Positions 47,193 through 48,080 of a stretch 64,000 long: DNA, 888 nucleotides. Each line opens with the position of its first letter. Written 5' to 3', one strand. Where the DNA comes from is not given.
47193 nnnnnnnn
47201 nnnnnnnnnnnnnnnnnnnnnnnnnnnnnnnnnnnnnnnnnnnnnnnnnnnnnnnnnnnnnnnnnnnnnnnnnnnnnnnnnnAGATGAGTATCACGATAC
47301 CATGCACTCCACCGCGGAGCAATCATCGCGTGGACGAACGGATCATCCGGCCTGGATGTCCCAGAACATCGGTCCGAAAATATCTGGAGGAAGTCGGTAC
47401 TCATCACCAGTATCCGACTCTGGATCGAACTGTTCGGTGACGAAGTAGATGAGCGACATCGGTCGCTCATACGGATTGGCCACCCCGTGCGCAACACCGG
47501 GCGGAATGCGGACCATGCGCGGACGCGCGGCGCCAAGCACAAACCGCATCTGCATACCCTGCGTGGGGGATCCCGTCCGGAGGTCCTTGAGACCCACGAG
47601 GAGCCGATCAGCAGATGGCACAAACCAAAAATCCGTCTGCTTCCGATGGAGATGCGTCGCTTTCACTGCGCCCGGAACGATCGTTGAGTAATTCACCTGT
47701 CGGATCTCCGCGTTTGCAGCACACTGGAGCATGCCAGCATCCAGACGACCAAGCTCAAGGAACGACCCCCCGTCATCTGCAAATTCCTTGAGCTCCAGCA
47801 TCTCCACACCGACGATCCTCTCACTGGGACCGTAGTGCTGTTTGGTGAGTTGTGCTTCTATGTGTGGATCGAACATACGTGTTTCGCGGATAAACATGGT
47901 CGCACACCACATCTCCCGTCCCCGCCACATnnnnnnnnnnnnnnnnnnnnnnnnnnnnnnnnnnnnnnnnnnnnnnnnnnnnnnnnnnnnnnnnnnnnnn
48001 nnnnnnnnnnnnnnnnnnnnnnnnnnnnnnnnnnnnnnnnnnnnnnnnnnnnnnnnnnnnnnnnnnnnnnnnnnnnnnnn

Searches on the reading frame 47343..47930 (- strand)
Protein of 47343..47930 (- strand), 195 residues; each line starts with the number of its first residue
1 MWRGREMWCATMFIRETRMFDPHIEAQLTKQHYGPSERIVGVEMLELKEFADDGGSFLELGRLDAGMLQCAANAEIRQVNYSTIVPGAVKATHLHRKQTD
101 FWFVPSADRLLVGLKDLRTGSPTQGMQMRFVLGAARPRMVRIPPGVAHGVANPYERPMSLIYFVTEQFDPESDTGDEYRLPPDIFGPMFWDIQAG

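Call 55: search_protein_families(library=pfam, proteins=[window:47343-47930:-], max_evalue=0.01)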
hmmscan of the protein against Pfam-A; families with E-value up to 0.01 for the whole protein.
window:47343-47930:- (195 aa): 3 families
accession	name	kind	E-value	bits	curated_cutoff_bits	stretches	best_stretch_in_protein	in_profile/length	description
PF00908.23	dTDP_sugar_isom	-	3.8e-12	46.7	27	1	38-175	3-140/168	dTDP-4-dehydrorhamnose 3,5-epimerase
PF14667.12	Polysacc_synt_C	-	4.9e-07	30.3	28.7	1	73-172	14-107/111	Polysaccharide biosynthesis C-terminal domain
PF07883.17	Cupin_2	-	0.00033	20.8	27.2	0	140-161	46-67/70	Cupin domain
